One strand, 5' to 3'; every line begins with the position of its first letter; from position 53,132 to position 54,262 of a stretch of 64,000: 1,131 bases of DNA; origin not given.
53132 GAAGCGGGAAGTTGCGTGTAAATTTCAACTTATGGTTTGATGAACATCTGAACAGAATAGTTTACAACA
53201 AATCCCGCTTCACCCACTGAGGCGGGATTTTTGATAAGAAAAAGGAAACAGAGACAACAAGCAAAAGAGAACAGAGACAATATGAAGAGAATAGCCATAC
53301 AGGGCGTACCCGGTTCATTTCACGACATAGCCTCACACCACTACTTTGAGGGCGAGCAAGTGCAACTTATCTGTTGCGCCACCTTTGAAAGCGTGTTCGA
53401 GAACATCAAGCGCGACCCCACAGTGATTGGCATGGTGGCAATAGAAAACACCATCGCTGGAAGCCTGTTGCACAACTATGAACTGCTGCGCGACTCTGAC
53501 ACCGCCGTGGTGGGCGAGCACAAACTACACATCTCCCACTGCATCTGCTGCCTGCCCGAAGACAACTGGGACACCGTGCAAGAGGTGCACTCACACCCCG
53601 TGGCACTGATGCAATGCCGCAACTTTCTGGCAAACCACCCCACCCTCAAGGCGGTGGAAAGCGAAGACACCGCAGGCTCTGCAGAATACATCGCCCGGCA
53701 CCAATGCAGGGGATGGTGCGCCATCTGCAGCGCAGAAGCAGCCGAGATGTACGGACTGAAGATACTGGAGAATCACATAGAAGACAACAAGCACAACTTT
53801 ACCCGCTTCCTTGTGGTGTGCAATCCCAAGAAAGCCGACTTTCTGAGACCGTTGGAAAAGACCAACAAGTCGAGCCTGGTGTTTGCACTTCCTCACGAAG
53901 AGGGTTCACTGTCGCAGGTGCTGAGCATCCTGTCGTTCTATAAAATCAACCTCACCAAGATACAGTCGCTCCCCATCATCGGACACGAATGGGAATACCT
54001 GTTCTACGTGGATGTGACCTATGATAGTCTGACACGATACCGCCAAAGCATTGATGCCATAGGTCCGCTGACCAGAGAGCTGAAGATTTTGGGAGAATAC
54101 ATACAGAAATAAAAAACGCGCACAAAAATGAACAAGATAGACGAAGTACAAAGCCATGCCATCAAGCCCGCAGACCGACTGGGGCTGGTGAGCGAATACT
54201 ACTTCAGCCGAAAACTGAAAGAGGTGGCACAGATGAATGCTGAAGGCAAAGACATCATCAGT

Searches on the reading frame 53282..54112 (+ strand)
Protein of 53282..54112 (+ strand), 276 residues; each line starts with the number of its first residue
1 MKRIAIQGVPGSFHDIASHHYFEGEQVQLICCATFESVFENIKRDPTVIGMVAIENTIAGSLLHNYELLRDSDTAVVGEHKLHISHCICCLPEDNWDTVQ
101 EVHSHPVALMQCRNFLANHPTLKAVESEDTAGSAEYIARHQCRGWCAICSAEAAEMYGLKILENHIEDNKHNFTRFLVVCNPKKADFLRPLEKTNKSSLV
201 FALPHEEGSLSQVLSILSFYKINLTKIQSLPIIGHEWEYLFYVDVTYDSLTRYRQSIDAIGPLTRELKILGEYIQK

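Call 7: search_protein_families(library=pfam, proteins=[window:53282-54112:+])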
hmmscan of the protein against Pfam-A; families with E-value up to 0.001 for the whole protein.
window:53282-54112:+ (276 aa): 1 family
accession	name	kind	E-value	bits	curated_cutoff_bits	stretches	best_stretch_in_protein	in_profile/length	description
PF00800.23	PDT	-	2.4e-55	187.6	25.2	1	4-183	1-180/181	Prephenate dehydratase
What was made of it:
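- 53282..54112 (+): pheA, prephenate dehydratase; first structural gene. PF00800, E 2.4e-55 (call 7).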

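Call 9: find_homologous_proteins(query=window:53282-54112:+)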
Query window:53282-54112:+ (276 aa): 8000 proteins with E <= 0.001 among 8000 candidates; the best 120 are listed.
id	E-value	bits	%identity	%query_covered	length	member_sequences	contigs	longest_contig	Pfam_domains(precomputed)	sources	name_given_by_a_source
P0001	4.3e-186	634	100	100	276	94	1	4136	PF00800.24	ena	-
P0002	1.3e-167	574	90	99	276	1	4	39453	PF00800.24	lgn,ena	-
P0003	5.7e-166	568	88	100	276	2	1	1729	PF00800.24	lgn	-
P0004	2.5e-165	566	89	99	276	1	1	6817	PF00800.24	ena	-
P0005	4.4e-165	565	88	100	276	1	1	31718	PF00800.24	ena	-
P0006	5.4e-165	565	88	100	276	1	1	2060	PF00800.24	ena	-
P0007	7.9e-165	565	88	100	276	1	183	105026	PF00800.24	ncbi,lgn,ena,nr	ncbi:MAG: prephenate dehydratase [Prevotella sp.]|nr:prephenate dehydratase [Prevotella sp.] MCI5855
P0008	8.1e-165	565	88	100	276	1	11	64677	PF00800.24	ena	-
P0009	1.1e-164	564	87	100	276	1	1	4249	PF00800.24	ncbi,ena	-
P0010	1.9e-164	563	87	100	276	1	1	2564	PF00800.24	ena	-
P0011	1.9e-164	563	88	100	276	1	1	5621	PF00800.24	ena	-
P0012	2.1e-164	563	88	100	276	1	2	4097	PF00800.24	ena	-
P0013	2.1e-164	563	88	100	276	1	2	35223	PF00800.24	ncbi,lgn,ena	-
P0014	2.6e-164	563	87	100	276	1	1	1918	PF00800.24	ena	-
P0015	2.9e-164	563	87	100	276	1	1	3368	PF00800.24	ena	-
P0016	3.8e-164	562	87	100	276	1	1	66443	PF00800.24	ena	-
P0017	5.1e-164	562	87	100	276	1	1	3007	PF00800.24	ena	-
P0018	5.4e-164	562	87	100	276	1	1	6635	PF00800.24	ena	-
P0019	5.4e-164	562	87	100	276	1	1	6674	PF00800.24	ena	-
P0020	5.5e-164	562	87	100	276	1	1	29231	PF00800.24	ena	-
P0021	8.2e-164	561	87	100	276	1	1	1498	PF00800.24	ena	-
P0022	9.8e-164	561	87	100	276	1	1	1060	PF00800.24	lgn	-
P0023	1.0e-163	561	87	100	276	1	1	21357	PF00800.24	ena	-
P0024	1.1e-163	561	87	100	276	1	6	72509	PF00800.24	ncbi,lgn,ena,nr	ncbi:MAG: prephenate dehydratase [Prevotella sp.]|nr:prephenate dehydratase [Prevotella sp.]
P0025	1.3e-163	561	87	100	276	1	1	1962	PF00800.24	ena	-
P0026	1.5e-163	560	87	100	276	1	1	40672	PF00800.24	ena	-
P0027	1.6e-163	560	87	100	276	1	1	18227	PF00800.24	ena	-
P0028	2.2e-163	560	87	100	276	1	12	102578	PF00800.24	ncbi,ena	ncbi:MAG: prephenate dehydratase [Prevotella sp.]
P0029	2.3e-163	560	87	99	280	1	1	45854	PF00800.24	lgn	-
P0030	2.3e-163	560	87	100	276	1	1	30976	PF00800.24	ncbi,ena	-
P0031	3.1e-163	559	87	100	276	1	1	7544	PF00800.24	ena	-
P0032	5.3e-163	559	87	100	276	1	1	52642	PF00800.24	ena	-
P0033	5.7e-163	559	87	100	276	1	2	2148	PF00800.24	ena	-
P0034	6.3e-163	558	87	100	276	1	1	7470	PF00800.24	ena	-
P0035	1.5e-162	557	87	100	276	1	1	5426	PF00800.24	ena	-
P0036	1.8e-162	557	87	100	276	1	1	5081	PF00800.24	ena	-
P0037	1.8e-162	557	87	100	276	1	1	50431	PF00800.24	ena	-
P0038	1.9e-162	557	86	99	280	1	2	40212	PF00800.24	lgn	-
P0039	2.2e-162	557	88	99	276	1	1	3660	PF00800.24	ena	-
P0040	5.0e-162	555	86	99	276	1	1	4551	PF00800.24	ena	-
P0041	5.7e-162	555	86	100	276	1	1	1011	PF00800.24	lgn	-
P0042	7.3e-162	555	86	99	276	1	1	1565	PF00800.24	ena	-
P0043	1.6e-161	554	87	99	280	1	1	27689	PF00800.24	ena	-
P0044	1.8e-161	554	86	99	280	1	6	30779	PF00800.24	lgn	-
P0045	2.5e-161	553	86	100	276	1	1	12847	PF00800.24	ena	-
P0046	2.6e-161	553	86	99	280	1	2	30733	PF00800.24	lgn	-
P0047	2.8e-161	553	86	99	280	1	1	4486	PF00800.24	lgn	-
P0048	2.8e-161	553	86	99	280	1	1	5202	PF00800.24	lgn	-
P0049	2.9e-161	553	86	99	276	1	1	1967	PF00800.24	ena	-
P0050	3.4e-161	553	87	100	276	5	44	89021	PF00800.24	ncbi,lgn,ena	-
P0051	7.3e-161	552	86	99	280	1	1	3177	PF00800.24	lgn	-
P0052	7.3e-161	552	86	99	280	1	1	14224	PF00800.24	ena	-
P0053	9.9e-161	551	86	99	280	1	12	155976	PF00800.24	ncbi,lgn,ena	-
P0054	1.0e-160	551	86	99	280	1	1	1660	PF00800.24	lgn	-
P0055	1.1e-160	551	85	99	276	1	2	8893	PF00800.24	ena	-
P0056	1.9e-160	550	86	99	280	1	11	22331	PF00800.24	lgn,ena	-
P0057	2.1e-160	550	86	99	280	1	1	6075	PF00800.24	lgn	-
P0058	2.2e-160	550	85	99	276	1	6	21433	PF00800.24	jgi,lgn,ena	-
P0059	2.3e-160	550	84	99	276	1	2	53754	PF00800.24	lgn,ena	-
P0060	3.5e-160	549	86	100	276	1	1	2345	PF00800.24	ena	-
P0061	4.2e-160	549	84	99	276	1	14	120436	PF00800.24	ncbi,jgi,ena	-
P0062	5.3e-160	549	86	99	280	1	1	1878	PF00800.24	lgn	-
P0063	7.1e-160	548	85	99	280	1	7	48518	PF00800.24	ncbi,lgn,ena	-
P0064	7.2e-160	548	86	99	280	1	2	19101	PF00800.24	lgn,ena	-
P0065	8.0e-160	548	86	99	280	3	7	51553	PF00800.24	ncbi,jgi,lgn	jgi:prephenate dehydratase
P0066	8.8e-160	548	85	99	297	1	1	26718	PF00800.24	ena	-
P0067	1.0e-159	548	86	99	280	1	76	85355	PF00800.24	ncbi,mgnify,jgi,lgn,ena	mgnify:FL=1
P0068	1.0e-159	548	84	99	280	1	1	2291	PF00800.24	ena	-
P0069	1.3e-159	548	86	99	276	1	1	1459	PF00800.24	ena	-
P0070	1.3e-159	547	86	99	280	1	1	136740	PF00800.24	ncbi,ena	-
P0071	2.7e-159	546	84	100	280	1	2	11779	PF00800.24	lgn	-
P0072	3.0e-159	546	85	99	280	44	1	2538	PF00800.24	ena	-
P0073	3.2e-159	546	86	99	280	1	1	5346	PF00800.24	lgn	-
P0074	3.5e-159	546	85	99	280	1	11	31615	PF00800.24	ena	-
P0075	3.8e-159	546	86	99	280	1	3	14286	PF00800.24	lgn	-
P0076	4.3e-159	546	85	99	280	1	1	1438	PF00800.24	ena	-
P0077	5.0e-159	546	85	100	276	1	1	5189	PF00800.24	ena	-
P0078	5.4e-159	546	86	99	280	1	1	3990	PF00800.24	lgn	-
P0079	8.1e-159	545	85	99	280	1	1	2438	PF00800.24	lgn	-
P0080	9.6e-159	545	86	99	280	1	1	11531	PF00800.24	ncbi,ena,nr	ncbi:MAG: prephenate dehydratase [Prevotella sp.]|nr:prephenate dehydratase [Prevotella sp.]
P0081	9.9e-159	545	86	99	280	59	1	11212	PF00800.24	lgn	-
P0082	1.3e-158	544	85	99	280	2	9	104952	PF00800.24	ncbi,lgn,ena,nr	ncbi:MAG: prephenate dehydratase [Prevotella sp.]|nr:prephenate dehydratase [Prevotella sp.]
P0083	1.4e-158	544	85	100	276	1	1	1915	PF00800.24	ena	-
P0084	1.8e-158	544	86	99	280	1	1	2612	PF00800.24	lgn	-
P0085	2.0e-158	544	85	99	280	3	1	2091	PF00800.24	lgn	-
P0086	2.0e-158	544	86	99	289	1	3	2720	PF00800.24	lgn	-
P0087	2.4e-158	543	84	100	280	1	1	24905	PF00800.24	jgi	-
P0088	2.8e-158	543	84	100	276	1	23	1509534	PF00800.24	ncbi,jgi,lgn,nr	ncbi:MAG: prephenate dehydratase [Prevotella sp.]|jgi:prephenate dehydratase|nr:prephenate dehydrata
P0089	2.9e-158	543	87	95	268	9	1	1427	PF00800.24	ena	-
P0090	3.2e-158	543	85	99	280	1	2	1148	PF00800.24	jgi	-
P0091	3.4e-158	543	86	99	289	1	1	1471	PF00800.24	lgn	-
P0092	3.5e-158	543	84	99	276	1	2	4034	PF00800.24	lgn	-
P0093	3.6e-158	543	85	99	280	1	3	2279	PF00800.24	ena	-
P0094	4.4e-158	543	83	100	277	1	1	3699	PF00800.24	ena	-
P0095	4.9e-158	542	86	99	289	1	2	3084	PF00800.24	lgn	-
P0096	5.2e-158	542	83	100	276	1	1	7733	PF00800.24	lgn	-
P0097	5.3e-158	542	86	99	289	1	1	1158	PF00800.24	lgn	-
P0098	5.3e-158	542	85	99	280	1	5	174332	PF00800.24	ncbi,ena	-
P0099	6.4e-158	542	85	99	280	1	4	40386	PF00800.24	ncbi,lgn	-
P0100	6.7e-158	542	85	99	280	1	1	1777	PF00800.24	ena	-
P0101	7.1e-158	542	83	100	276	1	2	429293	PF00800.24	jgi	jgi:prephenate dehydratase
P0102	7.8e-158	542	84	99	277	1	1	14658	PF00800.24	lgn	-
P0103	9.3e-158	541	83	99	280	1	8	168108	PF00800.24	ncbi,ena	-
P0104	1.0e-157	541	85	99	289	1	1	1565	PF00800.24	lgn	-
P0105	1.1e-157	541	85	99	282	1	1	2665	PF00800.24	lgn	-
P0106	1.5e-157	541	82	100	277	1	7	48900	PF00800.24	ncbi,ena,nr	ncbi:MAG: prephenate dehydratase [Prevotella sp.]|nr:prephenate dehydratase [Prevotella sp.]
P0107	1.8e-157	540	85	99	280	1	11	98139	PF00800.24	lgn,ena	-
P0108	1.8e-157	540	85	99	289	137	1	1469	PF00800.24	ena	-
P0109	1.9e-157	540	84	99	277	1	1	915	PF00800.24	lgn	-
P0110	1.9e-157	540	84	99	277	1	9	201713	PF00800.24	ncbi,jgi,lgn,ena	-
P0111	2.1e-157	540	85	99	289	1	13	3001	PF00800.24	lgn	-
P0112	2.1e-157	540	85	99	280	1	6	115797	PF00800.24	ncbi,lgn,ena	-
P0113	2.3e-157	540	85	99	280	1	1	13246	PF00800.24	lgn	-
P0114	2.4e-157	540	85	99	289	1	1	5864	PF00800.24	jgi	jgi:prephenate dehydratase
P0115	2.7e-157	540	85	99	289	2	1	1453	PF00800.24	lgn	-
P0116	2.7e-157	540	86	97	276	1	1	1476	PF00800.24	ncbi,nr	ncbi:MAG: prephenate dehydratase, partial [Prevotella sp.]|nr:prephenate dehydratase [Prevotella sp.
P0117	3.2e-157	540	84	99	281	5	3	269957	PF00800.24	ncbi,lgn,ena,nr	ncbi:MAG: prephenate dehydratase [Prevotella sp.]|nr:prephenate dehydratase [Prevotella sp.]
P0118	3.3e-157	540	82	99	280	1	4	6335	PF00800.24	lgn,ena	-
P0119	3.3e-157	540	84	99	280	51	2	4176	PF00800.24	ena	-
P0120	4.8e-157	539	85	99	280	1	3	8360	PF00800.24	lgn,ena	-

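Call 12: find_related_loci(query=A1, collection=genome_contigs, flank=3000)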
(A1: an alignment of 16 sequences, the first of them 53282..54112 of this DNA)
Query A1 (276 aa) in genome_contigs; peptide patterns used: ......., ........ (x = any residue, [..] = any of these).
599 stretches matched a pattern (row limit reached: there are more); 574 encode a relative of the query (tblastn E <= 1e-3); the best 80 are kept; 80 distinct loci.
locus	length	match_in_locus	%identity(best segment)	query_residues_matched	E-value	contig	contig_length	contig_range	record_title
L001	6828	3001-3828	98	1-276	0e+0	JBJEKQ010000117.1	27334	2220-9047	MAG: Prevotella sp. isolate PUUB48_bin.037 NODE_680_length_27334_cov_7.547234, whole genome shotgun sequence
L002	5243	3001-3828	96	1-276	0e+0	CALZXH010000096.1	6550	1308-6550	MAG: uncultured Prevotella sp. isolate SRR5976185_bin.5_metaWRAP_v1.3_MAG genome assembly, contig: ERZ8810616.6409, whol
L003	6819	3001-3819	89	1-273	3e-170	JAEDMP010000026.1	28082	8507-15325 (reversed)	MAG: Bacteroidaceae bacterium isolate MAG269 NODE_1304_length_28082_cov_10.944232, whole genome shotgun sequence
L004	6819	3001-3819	86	1-273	2e-165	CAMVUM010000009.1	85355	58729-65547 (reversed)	MAG TPA_asm: uncultured Prevotella sp. isolate SRR14862895_bin.28_metawrap_v1.3_MAG genome assembly, contig: NODE.154_le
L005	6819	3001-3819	86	1-273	3e-165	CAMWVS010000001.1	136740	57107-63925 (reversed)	MAG TPA_asm: uncultured Prevotella sp. isolate SRR14411306_bin.5_metawrap_v1.3_MAG genome assembly, contig: NODE.5_lengt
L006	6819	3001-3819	86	1-273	1e-164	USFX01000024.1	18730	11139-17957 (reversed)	uncultured Prevotella sp. isolate UMGS1674 genome assembly, contig: NODE_1205_length_18730_cov_3.514324, whole genome sh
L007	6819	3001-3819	90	4-276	3e-164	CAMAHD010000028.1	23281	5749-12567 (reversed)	MAG: uncultured Prevotella sp. isolate SRR5665903_bin.37_metaWRAP_v1.3_MAG genome assembly, contig: ERZ11448883.2548, wh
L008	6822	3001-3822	84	1-274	1e-162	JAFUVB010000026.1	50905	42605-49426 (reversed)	MAG: Prevotella sp. isolate RGIG4852 Roe_deer_Rumen-1__c4982, whole genome shotgun sequence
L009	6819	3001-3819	85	1-273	8e-163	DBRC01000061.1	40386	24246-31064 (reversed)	MAG TPA_asm: Prevotella sp. UBA1378 UBA1378_contig_7207, whole genome shotgun sequence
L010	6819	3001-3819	85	1-273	2e-162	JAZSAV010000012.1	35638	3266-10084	MAG: Prevotella sp. isolate T1900044930_TS20190396.MAGScoT_cleanbin_000002 SGB_3420_k141_2243350, whole genome shotgun s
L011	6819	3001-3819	85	1-273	2e-162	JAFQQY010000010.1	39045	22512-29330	MAG: Prevotella sp. isolate RGIG2070 Goat_Colon-2__c143956, whole genome shotgun sequence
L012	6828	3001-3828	82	1-276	7e-162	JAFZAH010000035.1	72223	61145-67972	MAG: Prevotella sp. isolate RGIG7584 Water_buffalos_Omasum-3__c532257, whole genome shotgun sequence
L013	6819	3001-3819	83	1-273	5e-162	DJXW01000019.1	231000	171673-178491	MAG TPA_asm: Prevotella sp. UBA6994 UBA6994_contig_1280, whole genome shotgun sequence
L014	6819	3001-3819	84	1-273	1e-161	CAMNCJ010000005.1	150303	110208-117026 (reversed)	MAG: uncultured Prevotella sp. isolate SRR873596_bin.160_metaWRAP_v1.3_MAG genome assembly, contig: NODE.134_length_1503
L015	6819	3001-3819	82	1-273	8e-162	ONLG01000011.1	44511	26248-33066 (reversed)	uncultured Prevotella sp. isolate RUG413 genome assembly, contig: scaffold_153, whole genome shotgun sequence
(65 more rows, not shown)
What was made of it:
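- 53282..54112 (+): Closest relatives are Prevotella prephenate dehydratases (calls 9, 12).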

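Call 41: search_protein_representatives(protein=window:53282-54112:+)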
Query: 276 residues. Proteins with E-value up to 0.001 (for the whole library): 12245; up to 1e-10: 7190; up to 1e-30: 1212. The best 150 are listed.
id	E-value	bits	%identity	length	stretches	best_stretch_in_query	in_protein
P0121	9.7e-104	362.6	75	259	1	1-205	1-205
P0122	1.6e-99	348.8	81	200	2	163-274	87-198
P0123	5.7e-93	327.3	54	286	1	1-274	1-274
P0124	1.7e-90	319.2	56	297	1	1-273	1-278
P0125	2.0e-90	319.0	76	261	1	69-246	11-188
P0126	1.3e-86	306.4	51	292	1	2-274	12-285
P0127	2.9e-83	295.5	61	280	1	1-218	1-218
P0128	5.9e-82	291.2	78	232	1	1-162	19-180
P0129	5.0e-76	271.7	64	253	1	1-187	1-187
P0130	5.0e-73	261.9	36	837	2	3-275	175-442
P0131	1.8e-72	260.1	45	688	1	2-274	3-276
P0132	3.9e-71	255.7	70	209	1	115-274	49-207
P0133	5.0e-71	255.3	66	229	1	1-167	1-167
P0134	1.6e-70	253.7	77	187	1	29-170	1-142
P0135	2.0e-69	250.1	57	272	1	1-216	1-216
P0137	4.1e-68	245.8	44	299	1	1-273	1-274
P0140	7.8e-67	241.6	46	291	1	3-273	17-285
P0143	2.9e-64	233.2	47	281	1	1-273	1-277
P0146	1.5e-63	230.8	45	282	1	3-273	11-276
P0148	1.1e-62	228.0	42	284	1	3-275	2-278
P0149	1.1e-62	227.9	43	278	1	3-273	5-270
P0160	1.8e-60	220.7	43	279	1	1-275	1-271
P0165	1.8e-58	214.1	41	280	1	1-273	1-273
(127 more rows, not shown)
